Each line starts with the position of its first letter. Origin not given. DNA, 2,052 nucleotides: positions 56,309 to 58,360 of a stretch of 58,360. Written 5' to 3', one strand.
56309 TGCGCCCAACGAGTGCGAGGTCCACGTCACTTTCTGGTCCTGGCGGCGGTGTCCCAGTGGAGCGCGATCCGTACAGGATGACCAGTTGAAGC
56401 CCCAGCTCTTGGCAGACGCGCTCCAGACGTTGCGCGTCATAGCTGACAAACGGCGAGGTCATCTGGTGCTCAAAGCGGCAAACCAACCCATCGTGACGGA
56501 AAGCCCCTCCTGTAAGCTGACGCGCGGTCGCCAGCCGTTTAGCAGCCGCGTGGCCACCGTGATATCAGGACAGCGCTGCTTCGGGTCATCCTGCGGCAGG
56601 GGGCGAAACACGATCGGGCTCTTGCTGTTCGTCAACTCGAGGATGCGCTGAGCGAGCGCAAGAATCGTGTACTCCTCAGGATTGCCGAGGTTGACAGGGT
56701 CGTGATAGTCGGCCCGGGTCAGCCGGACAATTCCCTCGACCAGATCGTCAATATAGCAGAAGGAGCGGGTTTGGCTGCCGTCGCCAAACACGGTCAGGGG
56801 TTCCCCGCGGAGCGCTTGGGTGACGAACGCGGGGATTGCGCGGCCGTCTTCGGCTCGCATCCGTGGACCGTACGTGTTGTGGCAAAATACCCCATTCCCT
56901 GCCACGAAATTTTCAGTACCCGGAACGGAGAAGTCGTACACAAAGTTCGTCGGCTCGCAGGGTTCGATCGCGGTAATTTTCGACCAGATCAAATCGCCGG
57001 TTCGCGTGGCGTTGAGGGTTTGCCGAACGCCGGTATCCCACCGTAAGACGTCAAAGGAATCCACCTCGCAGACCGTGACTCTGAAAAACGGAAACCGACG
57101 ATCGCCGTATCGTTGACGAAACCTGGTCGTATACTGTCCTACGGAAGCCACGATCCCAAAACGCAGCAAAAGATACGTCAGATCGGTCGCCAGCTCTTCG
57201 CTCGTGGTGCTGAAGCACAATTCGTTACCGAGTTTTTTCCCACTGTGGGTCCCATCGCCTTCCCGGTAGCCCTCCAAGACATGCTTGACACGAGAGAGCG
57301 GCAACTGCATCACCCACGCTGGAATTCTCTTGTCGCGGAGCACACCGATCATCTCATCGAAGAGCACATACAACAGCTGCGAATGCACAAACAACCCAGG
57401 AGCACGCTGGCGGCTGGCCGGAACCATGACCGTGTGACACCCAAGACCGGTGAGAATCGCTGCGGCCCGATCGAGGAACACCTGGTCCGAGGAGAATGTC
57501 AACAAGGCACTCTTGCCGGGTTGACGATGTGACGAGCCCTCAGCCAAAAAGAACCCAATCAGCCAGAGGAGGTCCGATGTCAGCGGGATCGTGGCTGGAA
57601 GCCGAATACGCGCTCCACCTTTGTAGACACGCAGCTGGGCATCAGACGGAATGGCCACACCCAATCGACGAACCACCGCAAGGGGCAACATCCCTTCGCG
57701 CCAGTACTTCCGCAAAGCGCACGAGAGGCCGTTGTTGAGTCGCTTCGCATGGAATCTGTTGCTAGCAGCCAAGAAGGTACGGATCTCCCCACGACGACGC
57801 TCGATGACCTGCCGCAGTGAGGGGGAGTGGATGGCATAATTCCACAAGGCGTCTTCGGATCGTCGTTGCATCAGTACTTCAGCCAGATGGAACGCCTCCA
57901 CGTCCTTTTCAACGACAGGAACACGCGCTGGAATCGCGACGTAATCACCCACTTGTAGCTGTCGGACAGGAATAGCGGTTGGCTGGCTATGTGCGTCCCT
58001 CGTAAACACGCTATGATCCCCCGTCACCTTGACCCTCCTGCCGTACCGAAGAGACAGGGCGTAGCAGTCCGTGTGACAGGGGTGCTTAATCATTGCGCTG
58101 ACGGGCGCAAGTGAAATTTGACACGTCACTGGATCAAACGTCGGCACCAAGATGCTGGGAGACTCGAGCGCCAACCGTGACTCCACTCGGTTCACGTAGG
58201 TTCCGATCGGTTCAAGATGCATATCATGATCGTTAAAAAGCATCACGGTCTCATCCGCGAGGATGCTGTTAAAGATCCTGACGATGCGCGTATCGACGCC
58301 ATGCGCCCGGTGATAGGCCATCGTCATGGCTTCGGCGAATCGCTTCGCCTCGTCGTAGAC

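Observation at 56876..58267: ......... intein inside a UDP-glucuronate decarboxylase-like sugar-nucleotide enzyme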

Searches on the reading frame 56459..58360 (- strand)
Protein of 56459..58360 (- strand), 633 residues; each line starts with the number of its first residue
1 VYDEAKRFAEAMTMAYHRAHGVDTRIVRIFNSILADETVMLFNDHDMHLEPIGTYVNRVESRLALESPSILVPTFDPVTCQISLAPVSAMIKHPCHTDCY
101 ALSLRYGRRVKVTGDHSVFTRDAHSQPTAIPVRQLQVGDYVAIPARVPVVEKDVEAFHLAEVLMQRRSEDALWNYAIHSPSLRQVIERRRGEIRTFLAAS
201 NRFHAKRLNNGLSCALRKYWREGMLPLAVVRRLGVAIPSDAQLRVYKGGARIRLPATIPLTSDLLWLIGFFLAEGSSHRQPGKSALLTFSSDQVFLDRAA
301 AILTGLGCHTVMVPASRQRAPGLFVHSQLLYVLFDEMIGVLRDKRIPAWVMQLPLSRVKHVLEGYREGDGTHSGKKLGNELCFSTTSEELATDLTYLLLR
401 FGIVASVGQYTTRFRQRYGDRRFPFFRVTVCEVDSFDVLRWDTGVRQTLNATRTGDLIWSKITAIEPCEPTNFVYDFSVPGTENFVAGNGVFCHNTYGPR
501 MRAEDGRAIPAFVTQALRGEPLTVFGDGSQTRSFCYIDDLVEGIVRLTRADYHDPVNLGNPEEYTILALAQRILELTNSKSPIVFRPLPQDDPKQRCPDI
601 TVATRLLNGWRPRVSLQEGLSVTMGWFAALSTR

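Call 5: search_protein_families(library=pfam, proteins=[window:56459-58360:-], max_evalue=0.1)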
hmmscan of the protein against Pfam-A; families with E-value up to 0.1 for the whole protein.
window:56459-58360:- (633 aa): 4 families
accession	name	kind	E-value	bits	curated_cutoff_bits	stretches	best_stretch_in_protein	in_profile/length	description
PF14890.11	Intein_splicing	-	6.4e-19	68.7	35.8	1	80-495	31-155/155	Intein splicing domain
PF01370.27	Epimerase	-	3.6e-17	63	20.9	2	493-557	169-238/240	NAD dependent epimerase/dehydratase family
PF16363.11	GDP_Man_Dehyd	-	6.1e-14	52.6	27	1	492-621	179-330/332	GDP-mannose 4,6 dehydratase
PF14528.11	LAGLIDADG_3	-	1.9e-12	47.7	22.5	1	361-413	6-59/82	LAGLIDADG-like domain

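Call 6: search_protein_families(library=ncbifam, proteins=[window:56459-58360:-], max_evalue=0.1)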
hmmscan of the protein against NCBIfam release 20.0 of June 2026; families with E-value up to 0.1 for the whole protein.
window:56459-58360:- (633 aa): 26 families (the best 25 are shown)
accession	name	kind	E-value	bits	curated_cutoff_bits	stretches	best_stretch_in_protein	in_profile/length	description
NF011491.0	PRK14898.1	equivalog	1.7e-21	76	783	2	81-411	134-388/860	DNA-directed RNA polymerase subunit A''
NF005852.0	PRK07773.1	equivalog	1.3e-15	56.8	780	3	72-152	427-501/886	replicative DNA helicase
NF011303.0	PRK14715.1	equivalog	1.4e-14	52.2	1585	1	68-406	940-1261/1627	DNA-directed DNA polymerase II large subunit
TIGR01181.1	dTDP_gluc_dehyt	equivalog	3.6e-14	52.6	365.1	1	493-628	178-312/321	dTDP-glucose 4,6-dehydratase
NF045703.1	rSAM_Tes_intein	exception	5.1e-13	47.7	1700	1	205-497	316-612/1040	tetraether lipid synthase Tes, intein-containing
NF047922.1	GDPFucSynFcl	equivalog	2.2e-10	40.5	500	1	520-629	195-303/308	GDP-L-fucose synthase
NF003159.0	PRK04132.1-4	equivalog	9.2e-10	37.2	999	2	455-496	543-585/852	replication factor C small subunit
TIGR04180.1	EDH_00030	hypoth_equivalog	1.6e-09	37.3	475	1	494-584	173-263/297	NAD-dependent 4,6-dehydratase LegB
NF011418.0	PRK14845.1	equivalog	8e-08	30.5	756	1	106-412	100-282/1049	translation initiation factor IF-2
NF008872.0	PRK11908.1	equivalog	9.9e-08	31.4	294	1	506-578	195-272/349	bifunctional UDP-4-keto-pentose/UDP-xylose synthase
TIGR01443.1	intein_Cterm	domain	3.1e-07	30.4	15.6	1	473-496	1-24/24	intein C-terminal splicing region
NF005998.1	PRK08125.1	equivalog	3.2e-07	29.1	777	1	502-627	505-649/649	bifunctional UDP-4-amino-4-deoxy-L-arabinose formyltransferase/UDP-glucuronic acid oxidase ArnA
NF003157.0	PRK04132.1-2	equivalog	3.2e-07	28.7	1103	1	266-407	174-311/864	replication factor C small subunit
NF007582.0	PRK10217.1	equivalog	2.5e-06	26.8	698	1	493-579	187-272/355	dTDP-glucose 4,6-dehydratase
NF011287.0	PRK14698.1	equivalog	3e-06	25.5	1238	1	247-415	378-541/1017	V-type ATP synthase subunit A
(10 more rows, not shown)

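Call 7: find_homologous_proteins(query=window:56462-58360:-)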
Query window:56462-58360:- (633 aa): 2072 proteins with E <= 0.001 among 8000 candidates; the best 120 are listed.
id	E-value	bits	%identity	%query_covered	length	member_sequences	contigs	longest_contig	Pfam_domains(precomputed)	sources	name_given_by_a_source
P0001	0.0e+0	1266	88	97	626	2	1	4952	PF16363.12,PF14528.12,PF01370.28,PF14890.12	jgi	-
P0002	0.0e+0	1076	74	100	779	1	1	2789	PF16363.12,PF01073.26,PF14528.12,PF01370.28,PF14890.12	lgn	-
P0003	3.6e-289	979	66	99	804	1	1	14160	PF16363.12,PF01073.26,PF14528.12,PF01370.28,PF14890.12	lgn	-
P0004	2.6e-288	976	67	99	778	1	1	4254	PF16363.12,PF14528.12,PF01370.28,PF14890.12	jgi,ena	-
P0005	3.4e-284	962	65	100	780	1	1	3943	PF16363.12,PF01073.26,PF14528.12,PF01370.28,PF14890.12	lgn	-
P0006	1.4e-250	851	61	99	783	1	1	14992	PF16363.12,PF14528.12,PF01370.28,PF14890.12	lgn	-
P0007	1.3e-249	848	61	99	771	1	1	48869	PF16363.12,PF01073.26,PF14528.12,PF01370.28,PF14890.12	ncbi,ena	-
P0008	1.3e-248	845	58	99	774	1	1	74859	PF04321.24,PF16363.12,PF01073.26,PF07993.19,PF14528.12,PF01370.28,PF14890.12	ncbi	-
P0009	4.3e-247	840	56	99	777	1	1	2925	PF16363.12,PF02719.22,PF01073.26,PF07993.19,PF14528.12,PF01370.28,PF14890.12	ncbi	-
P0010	1.1e-245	835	60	99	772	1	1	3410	PF16363.12,PF01073.26,PF14528.12,PF01370.28,PF14890.12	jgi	jgi:UDP-glucuronate decarboxylase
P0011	1.9e-245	834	60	99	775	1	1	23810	PF04321.24,PF16363.12,PF14528.12,PF01370.28,PF14890.12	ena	-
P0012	8.3e-245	832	55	99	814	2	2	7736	PF16363.12,PF01073.26,PF14528.12,PF01370.28,PF14890.12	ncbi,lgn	-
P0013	1.9e-244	831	59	99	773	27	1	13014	PF04321.24,PF16363.12,PF01073.26,PF14528.12,PF01370.28,PF14890.12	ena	-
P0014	1.9e-243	828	59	99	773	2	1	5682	PF04321.24,PF16363.12,PF01073.26,PF14528.12,PF01370.28,PF14890.12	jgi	jgi:UDP-glucuronate decarboxylase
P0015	4.8e-243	826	59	99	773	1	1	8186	PF04321.24,PF16363.12,PF01073.26,PF07993.19,PF14528.12,PF01370.28,PF14890.12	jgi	jgi:nucleoside-diphosphate-sugar epimerase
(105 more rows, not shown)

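Call 26: find_related_loci(query=window:56462-58360:-, collection=genome_contigs, flank=6000)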
Query window:56462-58360:- (633 aa) in genome_contigs; peptide patterns used: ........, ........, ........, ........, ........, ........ (x = any residue, [..] = any of these).
599 stretches matched a pattern (row limit reached: there are more); 571 encode a relative of the query (tblastn E <= 1e-3); the best 80 are kept; 80 distinct loci.
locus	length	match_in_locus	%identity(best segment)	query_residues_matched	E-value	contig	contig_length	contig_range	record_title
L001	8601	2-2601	46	90-629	6e-151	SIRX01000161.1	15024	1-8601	MAG: Actinobacteria bacterium isolate ZMQR.bins.7 contig161, whole genome shotgun sequence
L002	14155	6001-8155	72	1-628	4e-60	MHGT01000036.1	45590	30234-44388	MAG: Omnitrophica WOR_2 bacterium RIFCSPHIGHO2_02_FULL_67_20 rifcsphigho2_02_scaffold_6111, whole genome shotgun sequenc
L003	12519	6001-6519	61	1-627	1e-59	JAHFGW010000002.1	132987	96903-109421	MAG: Candidatus Omnitrophota bacterium isolate nzgw324 NODE_150_length_132988_cov_8.363311, whole genome shotgun sequenc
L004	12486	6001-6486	75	1-627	2e-58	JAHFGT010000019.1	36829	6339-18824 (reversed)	MAG: Candidatus Omnitrophota bacterium isolate nzgw321 NODE_1273_length_36830_cov_3.733390, whole genome shotgun sequenc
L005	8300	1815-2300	76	1-627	2e-58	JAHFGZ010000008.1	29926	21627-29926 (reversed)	MAG: Candidatus Omnitrophota bacterium isolate nzgw327 NODE_1840_length_29927_cov_6.424512, whole genome shotgun sequenc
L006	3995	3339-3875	55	1-632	6e-57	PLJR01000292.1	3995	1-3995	MAG: Acidobacteria bacterium isolate palsa_189 73.20110800_P1M.47_contig_119831, whole genome shotgun sequence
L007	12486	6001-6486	68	1-627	6e-56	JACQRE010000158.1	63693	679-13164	MAG: Candidatus Omnitrophota bacterium isolate NC_groundwater_1351_Ag_S-0.2um_67_50 S_p2_S4_coassembly_k141_3654757, who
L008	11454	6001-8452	69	1-628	2e-55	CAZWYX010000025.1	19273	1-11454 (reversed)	MAG TPA_asm: uncultured Planctomycetales bacterium isolate binchicken_co21_192 genome assembly, contig: NODE_1535_length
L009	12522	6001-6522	55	1-627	4e-55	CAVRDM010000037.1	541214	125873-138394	MAG: uncultured Acidobacteriota bacterium isolate MFD03346.bin.1.82 genome assembly, contig: contig_5877, whole genome s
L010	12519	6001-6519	55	1-627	7e-54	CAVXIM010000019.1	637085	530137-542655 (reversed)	MAG: uncultured Acidobacteriota bacterium isolate MFD03346.bin.2.14 genome assembly, contig: contig_8466, whole genome s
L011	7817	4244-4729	66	1-627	6e-54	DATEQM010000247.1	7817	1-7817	MAG TPA_asm: Candidatus Acidiferrales bacterium isolate SMAG_U9047 k141_398565, whole genome shotgun sequence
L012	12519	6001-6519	56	1-627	7e-54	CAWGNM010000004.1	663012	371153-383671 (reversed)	MAG: uncultured Acidobacteriota bacterium isolate MFD00991.bin.2.75 genome assembly, contig: contig_16214, whole genome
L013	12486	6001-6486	66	1-627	1e-53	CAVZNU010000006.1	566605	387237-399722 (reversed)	MAG: uncultured Acidobacteriota bacterium isolate MFD06435.bin.1.8 genome assembly, contig: contig_31033, whole genome s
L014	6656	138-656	55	1-627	1e-53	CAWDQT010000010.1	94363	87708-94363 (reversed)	MAG: uncultured Acidobacteriota bacterium isolate MFD03346.bin.3.38 genome assembly, contig: contig_18043, whole genome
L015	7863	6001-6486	63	2-628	4e-53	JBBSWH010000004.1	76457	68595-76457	MAG: Nanoarchaeota archaeon isolate H52-bin084_1 H52_bin084_1_000000000004, whole genome shotgun sequence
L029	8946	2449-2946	68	1-628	2e-52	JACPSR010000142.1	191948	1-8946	MAG: Candidatus Omnitrophota bacterium isolate NC_groundwater_711_Ag_S-0.2um_63_19 S36_SO-2_scaffold_546866, whole genom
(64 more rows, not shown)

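Call 38: find_encoding_contigs(protein=P0001, flank=6000, max_places=3)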
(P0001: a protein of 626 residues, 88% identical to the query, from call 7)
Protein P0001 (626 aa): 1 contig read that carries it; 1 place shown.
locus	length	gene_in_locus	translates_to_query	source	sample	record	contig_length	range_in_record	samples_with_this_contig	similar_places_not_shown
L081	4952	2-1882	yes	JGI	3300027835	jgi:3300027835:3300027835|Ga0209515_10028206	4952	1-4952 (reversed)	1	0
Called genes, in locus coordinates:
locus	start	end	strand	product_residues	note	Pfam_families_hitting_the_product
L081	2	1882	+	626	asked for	PF14890:Intein_splicing, PF14528:LAGLIDADG_3 (weak), PF01370:Epimerase, PF16363:GDP_Man_Dehyd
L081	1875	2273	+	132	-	PF19588:SxtJ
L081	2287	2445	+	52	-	PF19451:DUF5989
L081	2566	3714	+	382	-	PF00155:Aminotran_1_2, PF01041:DegT_DnrJ_EryC1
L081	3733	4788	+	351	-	PF01408:GFO_IDH_MocA, PF03447:NAD_binding_3 (faint), PF22725:GFO_IDH_MocA_C3, PF02894:GFO_IDH_MocA_C (weak)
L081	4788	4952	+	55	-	?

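Call 39: find_encoding_contigs(protein=P0003, flank=8000, max_places=3)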
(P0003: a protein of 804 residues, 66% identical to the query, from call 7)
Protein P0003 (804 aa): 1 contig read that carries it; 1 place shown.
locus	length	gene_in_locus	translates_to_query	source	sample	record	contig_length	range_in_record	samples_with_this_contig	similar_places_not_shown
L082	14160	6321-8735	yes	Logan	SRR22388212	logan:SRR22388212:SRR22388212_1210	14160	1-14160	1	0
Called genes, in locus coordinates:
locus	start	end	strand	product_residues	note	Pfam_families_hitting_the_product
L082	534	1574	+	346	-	PF03706:LPG_synthase_TM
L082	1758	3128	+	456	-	PF03721:UDPG_MGDP_dh_N, PF03807:F420_oxidored (faint), PF00984:UDPG_MGDP_dh, PF03720:UDPG_MGDP_dh_C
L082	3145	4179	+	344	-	PF01408:GFO_IDH_MocA, PF02894:GFO_IDH_MocA_C, PF22725:GFO_IDH_MocA_C3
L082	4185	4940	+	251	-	PF00132:Hexapep (weak), PF24894:Hexapep_GlmU (faint), PF25084:LbH_EIF2B (weak), PF25087:GMPPB_C, PF00132:Hexapep, PF14602:Hexapep_2 (weak)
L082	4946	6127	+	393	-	PF01041:DegT_DnrJ_EryC1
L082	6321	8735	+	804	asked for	PF01073:3Beta_HSD (weak), PF01370:Epimerase, PF16363:GDP_Man_Dehyd, PF14890:Intein_splicing, PF14528:LAGLIDADG_3 (faint), PF16363:GDP_Man_Dehyd, PF01370:Epimerase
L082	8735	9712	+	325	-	PF01370:Epimerase, PF04321:RmlD_sub_bind (weak), PF05368:NmrA (weak), PF16363:GDP_Man_Dehyd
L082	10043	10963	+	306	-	PF09976:TPR_21 (faint), PF13431:TPR_17 (faint), PF13174:TPR_6 (faint), PF13181:TPR_8 (faint), PF13414:TPR_11 (weak), PF13424:TPR_12 (faint), PF00515:TPR_1 (weak), PF07719:TPR_2 (weak), +3 more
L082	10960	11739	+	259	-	PF12895:ANAPC3 (faint), PF13512:TPR_18 (faint), PF13525:YfiO, PF14863:Alkyl_sulf_dimr (faint), PF07719:TPR_2 (faint), PF13174:TPR_6 (faint), PF13432:TPR_16, PF14559:TPR_19 (weak), +1 more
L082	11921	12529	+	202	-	PF01467:CTP_transf_like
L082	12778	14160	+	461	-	?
